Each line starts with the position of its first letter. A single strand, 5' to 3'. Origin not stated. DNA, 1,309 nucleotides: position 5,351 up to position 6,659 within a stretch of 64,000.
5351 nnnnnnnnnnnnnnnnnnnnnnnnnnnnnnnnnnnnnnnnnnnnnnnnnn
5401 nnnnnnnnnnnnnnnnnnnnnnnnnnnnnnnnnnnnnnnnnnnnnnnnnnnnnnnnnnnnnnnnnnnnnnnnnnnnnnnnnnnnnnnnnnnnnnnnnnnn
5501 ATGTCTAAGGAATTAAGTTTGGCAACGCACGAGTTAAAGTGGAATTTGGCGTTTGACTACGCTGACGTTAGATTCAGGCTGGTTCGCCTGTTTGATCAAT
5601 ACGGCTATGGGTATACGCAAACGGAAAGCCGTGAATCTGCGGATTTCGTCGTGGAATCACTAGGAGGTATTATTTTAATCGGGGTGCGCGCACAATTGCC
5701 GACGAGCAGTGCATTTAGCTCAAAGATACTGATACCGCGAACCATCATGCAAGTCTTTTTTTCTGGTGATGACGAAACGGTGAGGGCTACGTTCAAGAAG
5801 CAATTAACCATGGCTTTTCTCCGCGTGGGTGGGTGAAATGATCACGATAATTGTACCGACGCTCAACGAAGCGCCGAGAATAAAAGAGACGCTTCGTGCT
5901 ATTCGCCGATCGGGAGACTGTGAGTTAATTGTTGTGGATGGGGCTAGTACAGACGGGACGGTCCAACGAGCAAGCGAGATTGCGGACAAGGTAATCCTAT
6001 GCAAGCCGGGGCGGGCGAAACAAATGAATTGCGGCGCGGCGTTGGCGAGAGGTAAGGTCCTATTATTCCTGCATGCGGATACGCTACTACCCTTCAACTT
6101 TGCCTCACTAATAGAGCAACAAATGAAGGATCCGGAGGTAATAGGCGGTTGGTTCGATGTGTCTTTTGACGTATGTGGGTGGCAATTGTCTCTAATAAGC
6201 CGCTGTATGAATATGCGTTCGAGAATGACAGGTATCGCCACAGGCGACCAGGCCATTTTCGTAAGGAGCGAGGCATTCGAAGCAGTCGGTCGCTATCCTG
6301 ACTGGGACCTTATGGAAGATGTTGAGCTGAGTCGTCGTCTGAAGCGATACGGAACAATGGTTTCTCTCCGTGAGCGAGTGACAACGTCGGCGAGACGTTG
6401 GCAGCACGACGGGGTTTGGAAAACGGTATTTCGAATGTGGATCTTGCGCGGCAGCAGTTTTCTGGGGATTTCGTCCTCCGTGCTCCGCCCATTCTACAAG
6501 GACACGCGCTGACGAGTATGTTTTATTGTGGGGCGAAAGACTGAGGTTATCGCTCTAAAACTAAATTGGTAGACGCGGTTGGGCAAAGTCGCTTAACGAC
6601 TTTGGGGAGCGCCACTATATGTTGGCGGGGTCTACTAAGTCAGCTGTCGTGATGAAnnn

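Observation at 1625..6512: Six-gene translationally coupled glycosylation module inserted right after tRNA-Arg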

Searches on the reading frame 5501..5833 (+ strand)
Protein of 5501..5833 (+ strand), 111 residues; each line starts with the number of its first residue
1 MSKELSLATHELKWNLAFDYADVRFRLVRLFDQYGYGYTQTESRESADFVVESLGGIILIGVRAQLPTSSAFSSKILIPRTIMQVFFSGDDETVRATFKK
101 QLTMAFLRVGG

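Call 5: search_protein_families(library=pfam, proteins=[window:5501-5833:+], max_evalue=0.01)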
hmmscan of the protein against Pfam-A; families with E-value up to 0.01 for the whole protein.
window:5501-5833:+ (111 aa): 0 families

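Call 6: search_protein_families(library=ncbifam, proteins=[window:5501-5833:+], max_evalue=0.01)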
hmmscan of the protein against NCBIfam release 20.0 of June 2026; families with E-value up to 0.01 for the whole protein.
window:5501-5833:+ (111 aa): 0 families

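Call 17: find_homologous_proteins(query=window:5501-5833:+, max_evalue=0.01)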
Query window:5501-5833:+ (111 aa): 2 proteins with E <= 0.01 among 7 candidates.
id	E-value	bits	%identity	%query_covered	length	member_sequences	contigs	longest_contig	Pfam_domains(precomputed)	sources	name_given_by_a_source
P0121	4.3e-65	234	100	100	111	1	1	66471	-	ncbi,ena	-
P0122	4.4e-56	205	87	100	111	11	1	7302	-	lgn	-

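Call 30: find_homologous_proteins(query=A2, max_evalue=0.01)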
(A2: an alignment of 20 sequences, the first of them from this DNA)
Query A2 (20 sequences) (111 aa, profile of the alignment): 140 proteins with E <= 0.01 among 2143 candidates; the best 120 are listed.
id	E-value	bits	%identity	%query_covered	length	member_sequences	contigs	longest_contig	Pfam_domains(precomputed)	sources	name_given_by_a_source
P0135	5.7e-44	167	45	90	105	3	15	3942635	-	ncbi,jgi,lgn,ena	-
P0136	1.5e-43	165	40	90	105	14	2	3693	-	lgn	-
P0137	1.7e-43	165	44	90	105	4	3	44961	-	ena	-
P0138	3.2e-43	164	43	90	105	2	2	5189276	-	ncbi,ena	-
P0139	7.0e-43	163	42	90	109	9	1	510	-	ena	-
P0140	7.1e-43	163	42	90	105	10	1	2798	-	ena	-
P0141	1.0e-42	163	42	90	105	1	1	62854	-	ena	-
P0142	1.7e-42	162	39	90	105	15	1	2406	-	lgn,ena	-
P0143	5.2e-42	160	40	90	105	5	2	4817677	-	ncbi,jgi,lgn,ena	-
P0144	1.1e-41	159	36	90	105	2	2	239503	-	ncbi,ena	-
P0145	1.6e-41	159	42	90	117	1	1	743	-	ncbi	-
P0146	2.0e-41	158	48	91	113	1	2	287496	-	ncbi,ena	-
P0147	3.6e-41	158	36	90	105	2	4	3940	-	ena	-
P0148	3.9e-41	157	41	91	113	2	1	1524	-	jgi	jgi:hypothetical protein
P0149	2.3e-39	152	41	91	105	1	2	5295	-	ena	-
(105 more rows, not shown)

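Call 36: predict_structure(alignment_id=A3)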
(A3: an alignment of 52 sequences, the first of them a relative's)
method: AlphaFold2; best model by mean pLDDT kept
length: 111 residues; sequences in the alignment: 52
mean_pLDDT: 82.9   pTM: 0.74
mean pLDDT of the five models: 82.9, 81.9, 80.6, 80.7, 80.6
residues with pLDDT >= 90: 62; 70-90: 25; 50-70: 15; < 50: 9
segments of 3 or more residues with pLDDT < 50: 1-7
pLDDT, mean of each block of 10 residues (from residue 1): 47 90 95 95 94 89 79 65 90 91 81 37
secondary structure, 60 per line:
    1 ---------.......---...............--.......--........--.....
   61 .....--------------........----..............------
elements in order: E10-16 H20-34 E37-43 E46-53 E56-65 E80-87 H92-105

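Call 41: fold_search(model_id=the predicted structure, library=pdb)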
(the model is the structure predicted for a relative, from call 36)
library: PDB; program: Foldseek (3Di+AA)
matches with E <= 10: 990; with E <= 0.001: 1
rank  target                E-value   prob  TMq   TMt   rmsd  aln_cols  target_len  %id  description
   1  3c6k_D                3.1e-04  1.00  0.56  0.21   4.3        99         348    8  Crystal structure of human spermine synthase in complex with spermidine and 5-methylthioadenosine (released 2008-02-19)
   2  2fpn                  1.2e-03  1.00  0.48  0.30   4.8       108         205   12  The crystal structure of the ywmB protein from Bacillus subtilis (released 2006-03-14)
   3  3c6k_C                1.8e-03  1.00  0.55  0.20   4.3        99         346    8  Crystal structure of human spermine synthase in complex with spermidine and 5-methylthioadenosine (released 2008-02-19)
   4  4yom_A                3.4e-03  1.00  0.55  0.58   4.3       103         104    8  Structure of SAD kinase (released 2015-12-16)
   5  3c6k_B                6.1e-03  1.00  0.50  0.19   4.7        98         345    8  Crystal structure of human spermine synthase in complex with spermidine and 5-methylthioadenosine (released 2008-02-19)
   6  3ijt_B                6.9e-03  0.99  0.46  0.38   5.5       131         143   12  Structural Characterization of SMU.440, a Hypothetical Protein from Streptococcus mutans (released 2009-08-25)
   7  3c6k_A                6.9e-03  0.99  0.44  0.19   9.9       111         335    8  Crystal structure of human spermine synthase in complex with spermidine and 5-methylthioadenosine (released 2008-02-19)
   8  9j6i_A                7.8e-03  0.84  0.32  0.24  10.9       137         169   10  Crystal structure of the ABA receptor PYL1 in complex with DBSA compound (released 2024-09-04)
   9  3ijt_A                9.3e-03  1.00  0.48  0.40   5.8       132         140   11  Structural Characterization of SMU.440, a Hypothetical Protein from Streptococcus mutans (released 2009-08-25)
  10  3p0l_D                9.3e-03  0.95  0.38  0.26  12.8       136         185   10  Human steroidogenic acute regulatory protein (released 2010-11-24)
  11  5ujv_B                9.8e-03  0.97  0.43  0.29   6.4       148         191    9  Crystal structure of FePYR1 in complex with abscisic acid (released 2017-11-08)
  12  4z3l_A                1.1e-02  0.97  0.42  0.33   6.5       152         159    8  CRYSTAL STRUCTURE OF BIRCH POLLEN ALLERGEN BET V 1 MUTANT G26L, D69I, P90L, K97I (released 2015-11-25)
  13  8t14_A                1.3e-02  0.85  0.37  0.13  12.3       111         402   19  ADP-bound Bcs1 (C7 symmetrized) (released 2024-06-05)
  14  3jrs_A                1.5e-02  0.91  0.40  0.29   7.4       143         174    8  Crystal structure of (+)-ABA-bound PYL1 (released 2009-11-03)
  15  9v86_A                1.8e-02  0.85  0.35  0.07   8.8       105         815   14  Cryo-EM structure of KICSTOR CCC complex (state 3) (released 2025-11-12)
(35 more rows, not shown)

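Call 57: search_protein_representatives(alignment_id=A3)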
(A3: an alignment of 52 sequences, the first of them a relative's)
Query: 52 sequences, 105 profile positions. Proteins with E-value up to 0.001 (for the whole library): 31; up to 1e-10: 15; up to 1e-30: 2. The best 31 are listed.
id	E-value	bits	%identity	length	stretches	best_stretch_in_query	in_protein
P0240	9.9e-36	138.3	-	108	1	2-105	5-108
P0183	5.4e-35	136.0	-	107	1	1-105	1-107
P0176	1.1e-30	122.2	-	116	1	1-105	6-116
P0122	6.9e-28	113.1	-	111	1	2-105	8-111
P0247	1.3e-27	112.2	-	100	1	1-105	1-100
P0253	2.4e-26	108.2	-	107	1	3-105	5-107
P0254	3.3e-25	104.5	-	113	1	2-105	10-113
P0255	1.6e-23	99.1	-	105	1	1-105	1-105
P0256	4.4e-20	88.0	-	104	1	1-105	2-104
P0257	6.2e-20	87.6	-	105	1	1-105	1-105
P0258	1.1e-18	83.5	-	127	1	2-82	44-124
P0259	5.9e-18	81.2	-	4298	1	27-74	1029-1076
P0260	5.4e-17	78.1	-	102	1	1-62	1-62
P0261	4.0e-16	75.3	-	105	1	1-105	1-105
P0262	1.6e-14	70.2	-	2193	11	29-71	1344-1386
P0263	1.4e-10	57.5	-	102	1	7-105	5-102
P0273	1.5e-04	38.2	-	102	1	5-105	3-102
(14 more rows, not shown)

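Call 60: find_encoding_contigs(protein=P0263, flank=8000, max_places=3)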
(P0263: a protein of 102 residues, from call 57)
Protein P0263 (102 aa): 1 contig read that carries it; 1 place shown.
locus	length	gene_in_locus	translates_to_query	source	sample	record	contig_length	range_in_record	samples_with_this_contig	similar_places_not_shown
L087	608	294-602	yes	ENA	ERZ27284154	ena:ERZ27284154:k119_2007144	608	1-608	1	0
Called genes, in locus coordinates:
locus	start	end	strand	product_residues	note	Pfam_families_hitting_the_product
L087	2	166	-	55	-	?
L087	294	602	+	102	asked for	-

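Call 61: find_encoding_contigs(protein=P0273, flank=8000, max_places=3)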
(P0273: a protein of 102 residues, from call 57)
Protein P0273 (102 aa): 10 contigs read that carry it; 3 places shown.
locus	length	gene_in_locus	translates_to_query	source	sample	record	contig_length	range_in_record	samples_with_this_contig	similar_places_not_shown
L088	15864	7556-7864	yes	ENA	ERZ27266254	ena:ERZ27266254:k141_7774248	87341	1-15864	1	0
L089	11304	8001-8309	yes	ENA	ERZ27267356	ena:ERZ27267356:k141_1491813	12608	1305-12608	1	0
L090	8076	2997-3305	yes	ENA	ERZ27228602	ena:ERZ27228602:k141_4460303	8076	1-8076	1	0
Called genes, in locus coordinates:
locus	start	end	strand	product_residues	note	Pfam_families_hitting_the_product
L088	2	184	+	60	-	?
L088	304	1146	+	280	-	PF00106:adh_short, PF08659:KR, PF13561:adh_short_C2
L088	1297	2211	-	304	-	-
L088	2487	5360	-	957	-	PF00384:Molybdopterin, PF01568:Molydop_binding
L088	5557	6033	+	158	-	PF08843:AbiEii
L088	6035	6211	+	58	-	-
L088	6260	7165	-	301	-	PF00903:Glyoxalase (weak), PF13468:Glyoxalase_3, PF13669:Glyoxalase_4, PF00903:Glyoxalase, PF13669:Glyoxalase_4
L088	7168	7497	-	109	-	PF00515:TPR_1 (faint), PF07719:TPR_2 (faint), PF13424:TPR_12 (faint), PF13428:TPR_14 (faint), PF13176:TPR_7 (faint), PF13432:TPR_16, PF13414:TPR_11, PF14559:TPR_19, +3 more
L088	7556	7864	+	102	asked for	-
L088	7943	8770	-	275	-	PF02195:ParB_N, PF17762:HTH_ParB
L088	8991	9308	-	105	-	PF00137:ATP-synt_C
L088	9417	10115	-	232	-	PF00119:ATP-synt_A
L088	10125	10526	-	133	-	PF03899:ATP-synt_I (weak)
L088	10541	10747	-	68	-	PF09527:ATPase_gene1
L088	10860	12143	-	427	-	PF00202:Aminotran_3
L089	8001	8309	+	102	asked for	-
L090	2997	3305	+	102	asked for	-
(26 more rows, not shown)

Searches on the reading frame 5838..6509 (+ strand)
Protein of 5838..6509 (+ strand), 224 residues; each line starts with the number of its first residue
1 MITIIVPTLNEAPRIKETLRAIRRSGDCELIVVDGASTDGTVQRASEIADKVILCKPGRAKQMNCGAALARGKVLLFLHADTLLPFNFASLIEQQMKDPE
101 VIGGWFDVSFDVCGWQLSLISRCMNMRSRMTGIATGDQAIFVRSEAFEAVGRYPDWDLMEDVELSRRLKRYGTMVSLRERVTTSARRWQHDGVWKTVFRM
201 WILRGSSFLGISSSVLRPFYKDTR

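Call 5: search_protein_families(library=pfam, proteins=[window:5838-6509:+], max_evalue=0.01)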
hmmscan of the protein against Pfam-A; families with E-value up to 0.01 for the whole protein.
window:5838-6509:+ (224 aa): 5 families
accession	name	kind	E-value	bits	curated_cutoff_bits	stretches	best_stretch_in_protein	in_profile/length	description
PF00535.33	Glycos_transf_2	-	1e-19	71.5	23.3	1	3-145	1-154/168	Glycosyl transferase family 2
PF13641.12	Glyco_tranf_2_3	-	8.9e-06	26.3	27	1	2-85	3-100/230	Glycosyltransferase like family 2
PF10111.15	Glyco_tranf_2_2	-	3.4e-05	23.9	27.3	1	4-84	2-94/276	Glycosyltransferase like family 2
PF13632.12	Glyco_trans_2_3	-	0.00092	19.5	27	1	76-175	3-113/198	Glycosyl transferase family group 2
PF13704.12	Glyco_tranf_2_4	-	0.0031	18.4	27.5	1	10-52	2-44/98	Glycosyl transferase family 2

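Call 6: search_protein_families(library=ncbifam, proteins=[window:5838-6509:+], max_evalue=0.01)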
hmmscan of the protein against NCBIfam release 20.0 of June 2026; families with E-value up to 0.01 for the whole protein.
window:5838-6509:+ (224 aa): 12 families
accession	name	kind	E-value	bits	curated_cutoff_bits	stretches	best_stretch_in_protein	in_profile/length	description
TIGR04283.1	glyco_like_mftF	equivalog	4.7e-76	255.2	182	1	2-220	1-221/221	TIGR04283 family arsenosugar biosynthesis glycosyltransferase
TIGR04182.1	glyco_TIGR04182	equivalog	1.2e-09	38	325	1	2-81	2-82/293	S-layer glycoprotein N-glycosyltransferase AglJ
TIGR03937.1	PgaC_IcaA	equivalog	3.5e-09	36.1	422.3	1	1-100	46-155/407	poly-beta-1,6-N-acetyl-D-glucosamine synthase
NF041875.1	EPS_EpsD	equivalog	2.7e-08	33.6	370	1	3-84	2-92/325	exopolysaccharide biosynthesis glycosyltransferase EpsD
TIGR03965.1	mycofact_glyco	equivalog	3e-08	33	280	1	2-101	76-184/467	mycofactocin biosynthesis glycosyltransferase MftF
TIGR03469.1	HpnB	hypoth_equivalog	9.7e-08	31.4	379.25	1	2-52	46-99/386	hopene-associated glycosyltransferase HpnB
NF045692.1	OglycostaseCruG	equivalog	4.2e-07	29.2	600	1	2-49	43-92/386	2'-O-glycosyltransferase CruG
NF010496.0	PRK13915.1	equivalog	7.7e-06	25.2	262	1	2-81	33-126/307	glucosyl-3-phosphoglycerate synthase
NF047683.1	TeichurnBiosyTuaG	equivalog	8.5e-06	25.6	400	1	2-75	8-82/252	teichuronic acid biosynthesis protein TuaG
NF007482.0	PRK10073.1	equivalog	0.00032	19.8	423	1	2-75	8-89/334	glycosyltransferase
TIGR04009.1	wcaE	equivalog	0.001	18.4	369.2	1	20-94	24-105/248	colanic acid biosynthesis glycosyltransferase WcaE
NF058614.1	PPMAGASynPpgS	equivalog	0.0057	16.1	370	1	3-53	3-52/226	polyprenyl-phospho-N-acetylgalactosaminyl synthase PpgS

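Call 9: find_encoding_contigs(protein=window:5838-6509:+, flank=10000, max_places=6)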
Protein window:5838-6509:+ (224 aa): no gene with exactly this product is on record in the collection.

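Call 25: search_solved_structures(query=window:5838-6509:+, max_evalue=0.001)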
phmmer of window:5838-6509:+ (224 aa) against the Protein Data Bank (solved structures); distinct sequences matched with E-value up to 0.001: 5.
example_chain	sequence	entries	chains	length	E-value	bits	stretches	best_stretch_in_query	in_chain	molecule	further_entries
9omj_A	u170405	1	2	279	2.3e-07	33.6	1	2-154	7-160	Glycosyltransferase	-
9omh_A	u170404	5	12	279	2.3e-07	33.6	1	2-154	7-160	Glycosyltransferase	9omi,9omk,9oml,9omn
9omm_A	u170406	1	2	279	2.3e-07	33.6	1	2-154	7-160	Glycosyltransferase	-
6yv7_B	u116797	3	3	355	3.6e-06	29.7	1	2-88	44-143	Glycosyl transferase, family 2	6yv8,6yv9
6yv7_A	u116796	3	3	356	3.6e-06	29.7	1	2-88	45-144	Glycosyl transferase, family 2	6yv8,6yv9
